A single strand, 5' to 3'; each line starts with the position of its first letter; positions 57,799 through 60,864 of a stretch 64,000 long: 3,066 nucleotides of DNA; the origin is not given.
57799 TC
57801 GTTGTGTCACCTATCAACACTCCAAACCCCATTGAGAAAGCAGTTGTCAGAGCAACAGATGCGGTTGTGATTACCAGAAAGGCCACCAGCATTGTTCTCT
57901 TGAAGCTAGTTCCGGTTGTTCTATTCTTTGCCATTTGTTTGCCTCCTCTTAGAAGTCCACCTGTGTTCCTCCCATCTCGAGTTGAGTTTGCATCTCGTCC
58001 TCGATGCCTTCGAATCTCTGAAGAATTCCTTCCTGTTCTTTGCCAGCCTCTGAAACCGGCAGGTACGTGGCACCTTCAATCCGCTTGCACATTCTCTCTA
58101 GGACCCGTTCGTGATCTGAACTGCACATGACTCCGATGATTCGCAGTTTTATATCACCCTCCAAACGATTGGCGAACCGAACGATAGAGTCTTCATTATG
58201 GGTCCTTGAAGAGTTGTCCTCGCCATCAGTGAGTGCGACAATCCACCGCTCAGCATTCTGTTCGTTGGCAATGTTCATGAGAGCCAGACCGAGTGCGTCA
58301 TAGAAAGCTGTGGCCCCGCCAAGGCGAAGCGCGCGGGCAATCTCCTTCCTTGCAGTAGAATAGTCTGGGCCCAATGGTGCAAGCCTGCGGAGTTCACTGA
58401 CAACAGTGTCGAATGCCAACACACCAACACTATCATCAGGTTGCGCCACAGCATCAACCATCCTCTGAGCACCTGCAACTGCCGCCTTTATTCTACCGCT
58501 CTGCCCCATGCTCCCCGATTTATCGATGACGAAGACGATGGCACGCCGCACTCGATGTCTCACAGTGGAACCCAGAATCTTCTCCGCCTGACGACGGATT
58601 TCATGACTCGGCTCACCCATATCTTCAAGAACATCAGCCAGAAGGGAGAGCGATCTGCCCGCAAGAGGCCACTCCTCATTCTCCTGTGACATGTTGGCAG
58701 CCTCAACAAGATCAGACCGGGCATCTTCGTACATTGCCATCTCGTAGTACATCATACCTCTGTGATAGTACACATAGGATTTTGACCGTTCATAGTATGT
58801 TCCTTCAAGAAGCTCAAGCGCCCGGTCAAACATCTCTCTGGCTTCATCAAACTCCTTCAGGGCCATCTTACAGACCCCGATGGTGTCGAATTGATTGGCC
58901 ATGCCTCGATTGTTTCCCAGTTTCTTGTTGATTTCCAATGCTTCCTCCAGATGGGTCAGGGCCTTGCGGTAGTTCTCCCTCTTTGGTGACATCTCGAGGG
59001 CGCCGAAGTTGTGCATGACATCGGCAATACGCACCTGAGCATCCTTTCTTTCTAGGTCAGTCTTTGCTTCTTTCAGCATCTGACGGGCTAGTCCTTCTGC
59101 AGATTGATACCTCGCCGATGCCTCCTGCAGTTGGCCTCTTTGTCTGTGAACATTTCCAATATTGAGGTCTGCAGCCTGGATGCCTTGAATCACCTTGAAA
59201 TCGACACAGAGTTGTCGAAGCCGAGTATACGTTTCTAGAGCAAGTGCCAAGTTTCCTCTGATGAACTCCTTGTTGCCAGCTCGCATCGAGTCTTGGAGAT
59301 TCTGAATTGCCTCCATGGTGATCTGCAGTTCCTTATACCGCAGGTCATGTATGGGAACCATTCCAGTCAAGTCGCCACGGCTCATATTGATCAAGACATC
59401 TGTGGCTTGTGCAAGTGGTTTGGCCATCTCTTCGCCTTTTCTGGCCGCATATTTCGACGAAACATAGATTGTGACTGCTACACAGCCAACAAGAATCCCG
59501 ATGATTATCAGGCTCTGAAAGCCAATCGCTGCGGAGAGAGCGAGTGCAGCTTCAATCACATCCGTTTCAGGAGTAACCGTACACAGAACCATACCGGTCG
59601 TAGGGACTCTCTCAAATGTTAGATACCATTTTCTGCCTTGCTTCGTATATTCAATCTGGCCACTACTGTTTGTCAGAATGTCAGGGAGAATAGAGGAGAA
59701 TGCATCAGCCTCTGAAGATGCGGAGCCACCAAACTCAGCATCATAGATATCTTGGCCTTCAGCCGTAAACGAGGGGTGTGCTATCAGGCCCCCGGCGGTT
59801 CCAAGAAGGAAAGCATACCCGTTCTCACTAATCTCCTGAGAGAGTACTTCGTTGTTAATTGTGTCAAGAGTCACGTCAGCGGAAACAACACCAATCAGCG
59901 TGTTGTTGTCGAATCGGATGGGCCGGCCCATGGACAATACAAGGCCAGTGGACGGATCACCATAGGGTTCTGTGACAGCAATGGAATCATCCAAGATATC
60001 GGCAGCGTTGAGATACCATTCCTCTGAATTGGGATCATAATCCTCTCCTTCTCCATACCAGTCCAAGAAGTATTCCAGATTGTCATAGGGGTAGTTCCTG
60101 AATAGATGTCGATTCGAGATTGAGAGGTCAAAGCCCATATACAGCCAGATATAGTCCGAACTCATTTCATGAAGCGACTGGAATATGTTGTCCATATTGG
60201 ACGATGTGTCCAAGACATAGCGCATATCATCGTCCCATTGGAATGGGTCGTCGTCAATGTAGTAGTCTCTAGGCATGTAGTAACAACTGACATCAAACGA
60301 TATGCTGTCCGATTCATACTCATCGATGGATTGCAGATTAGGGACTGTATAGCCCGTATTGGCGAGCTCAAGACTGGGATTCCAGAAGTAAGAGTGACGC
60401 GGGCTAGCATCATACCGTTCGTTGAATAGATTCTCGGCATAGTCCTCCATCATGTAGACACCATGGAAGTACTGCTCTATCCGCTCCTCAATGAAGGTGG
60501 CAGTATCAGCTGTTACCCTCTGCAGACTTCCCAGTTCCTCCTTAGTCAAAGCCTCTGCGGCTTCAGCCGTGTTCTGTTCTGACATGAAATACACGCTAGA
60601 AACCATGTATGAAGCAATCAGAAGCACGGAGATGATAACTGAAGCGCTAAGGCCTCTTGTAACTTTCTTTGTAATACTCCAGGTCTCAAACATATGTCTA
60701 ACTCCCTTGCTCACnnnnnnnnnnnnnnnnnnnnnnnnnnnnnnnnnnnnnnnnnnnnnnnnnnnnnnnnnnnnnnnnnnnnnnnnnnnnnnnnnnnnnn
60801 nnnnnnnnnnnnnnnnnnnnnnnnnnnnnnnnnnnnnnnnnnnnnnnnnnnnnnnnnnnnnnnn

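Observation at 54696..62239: Candidate novel signalling/scaffold operon: propeller-ZnR-WH protein, dCache-HAMP-TPR-vWA protein, dCache-HAMP stub and arginine decarboxylase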

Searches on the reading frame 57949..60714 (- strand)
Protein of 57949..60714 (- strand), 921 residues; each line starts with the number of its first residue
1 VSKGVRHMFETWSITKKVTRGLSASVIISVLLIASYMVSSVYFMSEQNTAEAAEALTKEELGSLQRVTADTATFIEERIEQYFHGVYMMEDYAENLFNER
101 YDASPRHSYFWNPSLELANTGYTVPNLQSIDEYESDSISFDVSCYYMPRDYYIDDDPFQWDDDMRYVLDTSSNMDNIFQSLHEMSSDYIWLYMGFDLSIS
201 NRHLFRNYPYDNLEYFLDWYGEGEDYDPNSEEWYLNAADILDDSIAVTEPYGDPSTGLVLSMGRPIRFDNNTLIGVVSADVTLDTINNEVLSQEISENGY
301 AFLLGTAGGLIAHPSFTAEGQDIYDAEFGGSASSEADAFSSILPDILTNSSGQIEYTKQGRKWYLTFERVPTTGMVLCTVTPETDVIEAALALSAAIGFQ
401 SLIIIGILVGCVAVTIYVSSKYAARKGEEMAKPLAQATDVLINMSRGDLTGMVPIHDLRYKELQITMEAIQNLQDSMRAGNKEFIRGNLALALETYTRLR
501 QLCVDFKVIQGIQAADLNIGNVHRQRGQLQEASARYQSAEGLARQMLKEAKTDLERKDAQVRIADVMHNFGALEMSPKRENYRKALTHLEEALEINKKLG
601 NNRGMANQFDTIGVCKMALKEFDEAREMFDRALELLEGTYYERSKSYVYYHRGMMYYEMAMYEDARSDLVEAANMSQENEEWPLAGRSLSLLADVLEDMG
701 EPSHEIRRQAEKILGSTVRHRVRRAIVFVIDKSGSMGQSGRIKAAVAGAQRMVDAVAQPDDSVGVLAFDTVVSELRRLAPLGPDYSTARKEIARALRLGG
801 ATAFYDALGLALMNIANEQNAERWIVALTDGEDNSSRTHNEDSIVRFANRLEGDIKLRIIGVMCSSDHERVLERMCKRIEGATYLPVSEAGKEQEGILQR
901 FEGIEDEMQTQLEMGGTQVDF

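Call 3: search_protein_families(library=pfam, proteins=[window:57949-60714:-], max_evalue=0.1)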
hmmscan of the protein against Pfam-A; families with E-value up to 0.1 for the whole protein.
window:57949-60714:- (921 aa): 21 families
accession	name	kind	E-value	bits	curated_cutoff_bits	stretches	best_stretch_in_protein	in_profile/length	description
PF02743.24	dCache_1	-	6.9e-19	68.8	45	1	222-379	89-239/240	Cache domain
PF13424.12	TPR_12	-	1.7e-15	57.4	30.1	2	566-637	5-76/77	Tetratricopeptide repeat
PF13519.12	VWA_2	-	5.8e-13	49.8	27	1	726-832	1-107/107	von Willebrand factor type A domain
PF00515.34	TPR_1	-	5.9e-12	45.3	27.8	1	612-635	7-30/34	Tetratricopeptide repeat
PF00092.34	VWA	-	1.2e-10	42.3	23.8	1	726-877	2-152/174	von Willebrand factor type A domain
PF22673.2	MCP-like_PDC_1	-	1.3e-09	38.9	27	1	183-287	10-112/113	Methyl-accepting chemotaxis protein-like, first PDC sensor domain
PF07719.23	TPR_2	-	5.8e-09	35.8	27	1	611-636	6-31/34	Tetratricopeptide repeat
PF17201.10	Cache_3-Cache_2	-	3.6e-08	33.5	27.7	1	264-390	165-293/299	Cache 3/Cache 2 fusion domain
PF17874.7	TPR_MalT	-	1.6e-05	24.8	45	2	480-673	47-228/336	MalT-like TPR region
PF13374.12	TPR_10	-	1.9e-05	25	27.5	0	618-636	14-32/42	Tetratricopeptide repeat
PF05762.20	VWA_CoxE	-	3.1e-05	24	26.4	1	719-844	52-172/222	VWA domain containing CoxE-like protein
PF13414.12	TPR_11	-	7.4e-05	22.8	26.8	1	520-539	1-20/42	TPR repeat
PF13181.12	TPR_8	-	0.00012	22.4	25.7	0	612-635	7-30/34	Tetratricopeptide repeat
PF13176.12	TPR_7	-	0.001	19.5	27.9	0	518-545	4-31/36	Tetratricopeptide repeat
PF13428.12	TPR_14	-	0.012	16.7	23.5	0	617-636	12-31/44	Tetratricopeptide repeat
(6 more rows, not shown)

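Call 4: search_protein_families(library=ncbifam, proteins=[window:57949-60714:-], max_evalue=0.1)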
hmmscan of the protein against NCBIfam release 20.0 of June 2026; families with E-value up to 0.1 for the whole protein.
window:57949-60714:- (921 aa): 17 families
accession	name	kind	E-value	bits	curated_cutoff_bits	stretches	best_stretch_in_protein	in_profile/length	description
TIGR03788.1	marine_srt_targ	equivalog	1.1e-10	40.6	551.65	1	718-862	266-405/629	marine proteobacterial sortase target protein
TIGR02442.1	Cob-chelat-sub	hypoth_equivalog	3.3e-10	39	779.45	1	705-855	454-603/641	putative cobaltochelatase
NF053520.1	HK_Porph_FimS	equivalog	2.5e-09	36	600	1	478-673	129-311/618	sensor histidine kinase FimS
NF041717.1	HaaA_phane_TPR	equivalog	1.5e-08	33.3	1125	1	564-677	752-863/882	cyclophane-containing RiPP biosynthesis TPR protein HaaT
TIGR00868.1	hCaCC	subfamily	1.8e-07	29.4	900.85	1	722-838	303-421/863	calcium-activated chloride channel protein 1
NF047371.1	FlcA_CTERM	equivalog_domain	4.2e-07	28.8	300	1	516-685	350-512/646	periplasmic flagellar collar protein FlcA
TIGR02552.1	LcrH_SycD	equivalog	3.6e-06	26.7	104.8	1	612-682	58-122/136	SycD/LcrH family type III secretion system chaperone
NF053617.1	SARPRegAfsRStmc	equivalog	9.7e-06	23.8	1430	1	529-759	745-972/986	SARP-family global regulator AfsR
NF052458.1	PhdiestGepA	equivalog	1.5e-05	23.3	1200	1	224-315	161-251/840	phosphodiesterase GepA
NF008391.2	PRK11189.1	equivalog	3.7e-05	23.4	250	1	596-671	89-158/297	lipoprotein NlpI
TIGR03436.1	acidobact_VWFA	subfamily_domain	3.8e-05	23.3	81.25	1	718-843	64-203/324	VWA domain-containing protein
NF053720.1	NsdA_fam_reg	subfamily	5.2e-05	22.9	75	1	541-777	178-419/432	NsdA family TPR-like regulatory protein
TIGR02521.1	type_IV_pilW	equivalog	0.00098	18.7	154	1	564-635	99-164/234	type IV pilus biogenesis/stability protein PilW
NF040959.1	MamA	equivalog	0.0016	17.9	200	0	578-635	117-168/204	magnetosome protein MamA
TIGR00990.1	3a0801s09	subfamily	0.014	14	757.25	1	594-678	353-431/615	mitochondrial import receptor subunit TOM70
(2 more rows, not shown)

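Call 9: find_homologous_proteins(query=window:57949-60693:-)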
Query window:57949-60693:- (914 aa): 141 proteins with E <= 0.001 among 8000 candidates; the best 120 are listed.
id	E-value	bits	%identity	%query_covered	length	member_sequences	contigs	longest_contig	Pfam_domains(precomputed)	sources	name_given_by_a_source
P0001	0.0e+0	1954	94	100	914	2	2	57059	PF17201.11,PF13414.13,PF02743.25,PF22673.3,PF17874.8,PF00092.35,PF00515.35,PF13424.13,PF13519.13,PF05762.21,PF07719.24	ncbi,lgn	-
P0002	0.0e+0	1568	75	100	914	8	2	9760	PF13414.13,PF22673.3,PF00092.35,PF13374.13,PF17201.11,PF02743.25,PF17874.8,PF00515.35,PF13424.13,PF13519.13,PF13181.13,PF07719.24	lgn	-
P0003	0.0e+0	1557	75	100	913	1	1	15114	PF13414.13,PF22673.3,PF00092.35,PF13176.13,PF13374.13,PF17201.11,PF02743.25,PF17874.8,PF00515.35,PF13424.13,PF13519.13,PF13181.13,PF07719.24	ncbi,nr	ncbi:tetratricopeptide repeat protein [Candidatus Thorarchaeota archaeon]|nr:MAG: tetratricopeptide 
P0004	3.1e-273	927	47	100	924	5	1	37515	PF13414.13,PF22673.3,PF00092.35,PF13176.13,PF13374.13,PF07721.21,PF17201.11,PF02743.25,PF00515.35,PF13424.13,PF13519.13,PF13181.13,PF07719.24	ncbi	ncbi:MAG: cache domain-containing protein [Candidatus Thorarchaeota archaeon]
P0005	3.5e-273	927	48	99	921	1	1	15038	PF17201.11,PF13414.13,PF02743.25,PF22673.3,PF00092.35,PF00515.35,PF13424.13,PF13519.13,PF13181.13,PF07719.24,PF13374.13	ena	-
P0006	6.4e-224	764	42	99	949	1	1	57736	PF13414.13,PF22673.3,PF00092.35,PF10952.16,PF13176.13,PF24885.2,PF13428.13,PF13374.13,PF02743.25,PF17874.8,PF00515.35,PF13424.13,PF13519.13,PF13432.13,PF13181.13,PF07719.24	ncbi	-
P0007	1.2e-223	763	43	99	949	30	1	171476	PF13414.13,PF22673.3,PF00092.35,PF10952.16,PF13176.13,PF13428.13,PF13374.13,PF02743.25,PF17874.8,PF00515.35,PF13424.13,PF13519.13,PF13181.13,PF07719.24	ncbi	ncbi:MAG: cache domain-containing protein [Candidatus Hermodarchaeota archaeon]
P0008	1.9e-223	763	43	99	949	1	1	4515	PF13414.13,PF22673.3,PF00092.35,PF10952.16,PF13176.13,PF13428.13,PF13374.13,PF02743.25,PF17874.8,PF00515.35,PF13424.13,PF13519.13,PF14938.13,PF13181.13,PF07719.24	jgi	jgi:tetratricopeptide (TPR) repeat protein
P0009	2.1e-221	756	43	99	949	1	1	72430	PF13414.13,PF22673.3,PF00092.35,PF10952.16,PF13176.13,PF13428.13,PF13374.13,PF02743.25,PF17874.8,PF00515.35,PF13424.13,PF13519.13,PF14938.13,PF13181.13,PF07719.24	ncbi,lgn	ncbi:MAG: cache domain-containing protein [Candidatus Thorarchaeota archaeon]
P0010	4.0e-221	755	43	99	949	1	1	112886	PF13414.13,PF22673.3,PF00092.35,PF10952.16,PF13176.13,PF13428.13,PF13374.13,PF02743.25,PF17874.8,PF00515.35,PF13424.13,PF13519.13,PF14938.13,PF13181.13,PF07719.24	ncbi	ncbi:MAG: cache domain-containing protein [Candidatus Thorarchaeota archaeon]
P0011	1.7e-220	753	43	99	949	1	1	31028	PF13414.13,PF22673.3,PF00092.35,PF10952.16,PF13176.13,PF13428.13,PF13374.13,PF02743.25,PF17874.8,PF00515.35,PF13424.13,PF13519.13,PF14938.13,PF13181.13,PF07719.24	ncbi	ncbi:MAG: cache domain-containing protein [Candidatus Thorarchaeota archaeon]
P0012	5.1e-220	751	41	99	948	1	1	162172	PF10602.16,PF13414.13,PF22673.3,PF00092.35,PF10952.16,PF13176.13,PF24885.2,PF13428.13,PF13374.13,PF02743.25,PF17874.8,PF00515.35,PF13424.13,PF13519.13,PF08269.18,PF13432.13,PF13181.13,PF07719.24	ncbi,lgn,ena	-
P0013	1.3e-218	747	43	99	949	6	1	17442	PF13414.13,PF22673.3,PF00092.35,PF10952.16,PF13176.13,PF13428.13,PF13374.13,PF02743.25,PF17874.8,PF00515.35,PF13424.13,PF13519.13,PF13181.13,PF07719.24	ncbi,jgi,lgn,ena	-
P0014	2.0e-218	746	41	99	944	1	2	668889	PF13414.13,PF22673.3,PF00092.35,PF10952.16,PF13176.13,PF13374.13,PF02743.25,PF17874.8,PF00515.35,PF13424.13,PF13519.13,PF13432.13,PF13181.13,PF07719.24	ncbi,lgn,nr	ncbi:MAG: conserved membrane protein of unknown function [Candidatus Thorarchaeota archaeon]|nr:MAG:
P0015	1.1e-216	740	43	99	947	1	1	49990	PF09976.16,PF13414.13,PF22673.3,PF00092.35,PF10952.16,PF13176.13,PF24885.2,PF13428.13,PF13374.13,PF02743.25,PF17874.8,PF00515.35,PF13424.13,PF13519.13,PF13432.13,PF13181.13,PF07719.24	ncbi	-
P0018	1.3e-211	723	42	99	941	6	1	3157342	PF13414.13,PF22673.3,PF00092.35,PF10952.16,PF13176.13,PF13374.13,PF02743.25,PF17874.8,PF00515.35,PF13424.13,PF13519.13,PF13181.13,PF07719.24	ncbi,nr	ncbi:MAG: tetratricopeptide repeat protein [Candidatus Thorarchaeota archaeon]|nr:MAG: tetratricopep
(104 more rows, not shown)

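Call 12: find_encoding_contigs(protein=P0018, flank=8000, max_places=2)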
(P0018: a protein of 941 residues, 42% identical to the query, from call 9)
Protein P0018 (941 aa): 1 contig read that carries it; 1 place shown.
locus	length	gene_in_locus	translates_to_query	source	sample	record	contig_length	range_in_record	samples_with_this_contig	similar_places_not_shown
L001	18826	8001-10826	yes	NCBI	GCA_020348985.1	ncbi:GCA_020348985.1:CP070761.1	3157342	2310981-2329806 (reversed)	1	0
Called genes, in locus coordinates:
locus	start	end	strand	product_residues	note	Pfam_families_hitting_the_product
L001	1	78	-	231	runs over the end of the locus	PF13353:Fer4_12, PF04055:Radical_SAM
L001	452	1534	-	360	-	PF00890:FAD_binding_2 (weak), PF01266:DAO (weak), PF01494:FAD_binding_3, PF07992:Pyr_redox_2 (faint), PF12831:FAD_oxidored (weak)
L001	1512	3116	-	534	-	PF21948:LplA-B_cat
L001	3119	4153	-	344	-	PF04055:Radical_SAM, PF06968:BATS (weak)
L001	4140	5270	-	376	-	PF04055:Radical_SAM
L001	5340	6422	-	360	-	PF00850:Hist_deacetyl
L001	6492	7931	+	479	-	PF23381:Beta-prop_IFT122_1st (faint), PF13570:Beta-prop_ACSF4 (weak), PF25292:Beta-prop_CGLA (faint)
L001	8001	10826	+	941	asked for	PF00515:TPR_1 (faint), PF02743:dCache_1, PF13176:TPR_7 (faint), PF22673:MCP-like_PDC_1 (weak), PF13424:TPR_12 (weak), PF13424:TPR_12, PF00092:VWA, PF13519:VWA_2, +6 more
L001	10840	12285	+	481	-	PF02743:dCache_1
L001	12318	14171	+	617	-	PF02784:Orn_Arg_deC_N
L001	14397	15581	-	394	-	PF00557:Peptidase_M24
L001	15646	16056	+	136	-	-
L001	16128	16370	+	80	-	PF01206:TusA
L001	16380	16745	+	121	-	PF02635:DsrE, PF13686:DrsE_2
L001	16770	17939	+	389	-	PF00155:Aminotran_1_2 (weak), PF00266:Aminotran_5, PF01212:Beta_elim_lyase (weak)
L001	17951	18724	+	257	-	PF01592:NifU_N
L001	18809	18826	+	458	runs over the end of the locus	PF01555:N6_N4_Mtase (weak)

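Call 13: find_encoding_contigs(protein=P0007, flank=8000, max_places=2)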
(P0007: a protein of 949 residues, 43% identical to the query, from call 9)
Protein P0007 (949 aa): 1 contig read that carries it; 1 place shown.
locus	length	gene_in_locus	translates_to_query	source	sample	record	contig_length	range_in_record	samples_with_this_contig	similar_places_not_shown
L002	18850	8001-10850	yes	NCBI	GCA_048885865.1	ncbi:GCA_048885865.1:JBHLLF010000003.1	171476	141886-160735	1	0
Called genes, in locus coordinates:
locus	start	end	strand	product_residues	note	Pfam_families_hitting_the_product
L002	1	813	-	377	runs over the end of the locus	PF12838:Fer4_7 (weak)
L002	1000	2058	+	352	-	PF02007:MtrH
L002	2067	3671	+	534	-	PF00111:Fer2, PF17651:Raco_middle, PF14574:RACo_C_ter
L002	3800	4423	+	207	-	PF02607:B12-binding_2, PF02310:B12-binding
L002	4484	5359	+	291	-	PF01555:N6_N4_Mtase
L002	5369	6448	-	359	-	PF00850:Hist_deacetyl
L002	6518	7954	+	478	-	PF25292:Beta-prop_CGLA (faint), PF23381:Beta-prop_IFT122_1st (weak)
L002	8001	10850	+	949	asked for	PF02743:dCache_1, PF22673:MCP-like_PDC_1, PF13424:TPR_12 (weak), PF10952:DUF2753 (weak), PF13424:TPR_12 (weak), PF17874:TPR_MalT, PF00092:VWA (weak), PF13519:VWA_2, +7 more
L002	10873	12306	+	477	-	PF02743:dCache_1, PF22673:MCP-like_PDC_1 (faint)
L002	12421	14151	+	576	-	PF02784:Orn_Arg_deC_N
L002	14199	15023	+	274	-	PF00733:Asn_synthase (weak), PF03054:tRNA_Me_trans (faint), PF06508:QueC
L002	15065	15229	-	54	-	-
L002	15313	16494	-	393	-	PF00557:Peptidase_M24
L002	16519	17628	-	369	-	PF08240:ADH_N, PF16912:Glu_dehyd_C, PF00107:ADH_zinc_N, PF13602:ADH_zinc_N_2 (faint)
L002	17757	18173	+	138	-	-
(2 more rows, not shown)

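Call 23: search_solved_structures(query=window:57949-60693:-, max_evalue=0.01, show_alignments=3)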
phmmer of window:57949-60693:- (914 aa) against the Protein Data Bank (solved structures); distinct sequences matched with E-value up to 0.01: 18.
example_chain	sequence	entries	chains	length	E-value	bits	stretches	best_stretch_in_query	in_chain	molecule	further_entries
5ltv_A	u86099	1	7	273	7.2e-11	44.4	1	216-308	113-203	Chemotactic transducer PctC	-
5ltx_A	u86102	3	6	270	1e-09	40.5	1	218-308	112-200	Chemotaxis protein | Methyl-accepting chemotaxis protein PctA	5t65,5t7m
9koo_A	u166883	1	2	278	1.1e-09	40.5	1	218-308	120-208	Methyl-accepting chemotaxis protein PctA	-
6iop_A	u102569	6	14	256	1.8e-09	39.7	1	213-314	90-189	Methyl-accepting chemotaxis protein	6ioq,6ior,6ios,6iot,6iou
5lt9_A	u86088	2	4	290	3.1e-08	35.7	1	217-311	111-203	Methyl-accepting chemotaxis protein PctB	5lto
6pxy_A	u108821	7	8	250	4e-08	35.3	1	217-310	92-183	Putative methyl-accepting chemotaxis protein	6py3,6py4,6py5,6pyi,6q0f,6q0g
3c8c_A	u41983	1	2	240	5.7e-07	31.4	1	212-335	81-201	Methyl-accepting chemotaxis protein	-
5ave_A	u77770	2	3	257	6.6e-07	31.3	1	212-335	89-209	Methyl-accepting chemotaxis (MCP) signaling domain protein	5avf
6iov_A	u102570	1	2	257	6.6e-07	31.3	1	212-335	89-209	Methyl-accepting chemotaxis (MCP) signaling domain protein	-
8s7c_A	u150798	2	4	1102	1.6e-05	26.7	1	226-310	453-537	VWFA and cache domain-containing protein 1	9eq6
9hvj_A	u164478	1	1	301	7.7e-05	24.4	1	226-383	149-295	Cache domain protein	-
7k5n_A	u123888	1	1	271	7.9e-05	24.4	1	209-308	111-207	Sensor domain-containing diguanylate cyclase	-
9heh_A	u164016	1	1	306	0.00016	23.4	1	218-311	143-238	Methyl-accepting chemotaxis protein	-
3lib_A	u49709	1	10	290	0.0003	22.4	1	238-381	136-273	Hypothetical sensory transduction histidine kinase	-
6pyo_A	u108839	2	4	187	0.00033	22.3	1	716-829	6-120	cDNA FLJ56608, highly similar to Homo sapiens chloride channel, calcium activated, family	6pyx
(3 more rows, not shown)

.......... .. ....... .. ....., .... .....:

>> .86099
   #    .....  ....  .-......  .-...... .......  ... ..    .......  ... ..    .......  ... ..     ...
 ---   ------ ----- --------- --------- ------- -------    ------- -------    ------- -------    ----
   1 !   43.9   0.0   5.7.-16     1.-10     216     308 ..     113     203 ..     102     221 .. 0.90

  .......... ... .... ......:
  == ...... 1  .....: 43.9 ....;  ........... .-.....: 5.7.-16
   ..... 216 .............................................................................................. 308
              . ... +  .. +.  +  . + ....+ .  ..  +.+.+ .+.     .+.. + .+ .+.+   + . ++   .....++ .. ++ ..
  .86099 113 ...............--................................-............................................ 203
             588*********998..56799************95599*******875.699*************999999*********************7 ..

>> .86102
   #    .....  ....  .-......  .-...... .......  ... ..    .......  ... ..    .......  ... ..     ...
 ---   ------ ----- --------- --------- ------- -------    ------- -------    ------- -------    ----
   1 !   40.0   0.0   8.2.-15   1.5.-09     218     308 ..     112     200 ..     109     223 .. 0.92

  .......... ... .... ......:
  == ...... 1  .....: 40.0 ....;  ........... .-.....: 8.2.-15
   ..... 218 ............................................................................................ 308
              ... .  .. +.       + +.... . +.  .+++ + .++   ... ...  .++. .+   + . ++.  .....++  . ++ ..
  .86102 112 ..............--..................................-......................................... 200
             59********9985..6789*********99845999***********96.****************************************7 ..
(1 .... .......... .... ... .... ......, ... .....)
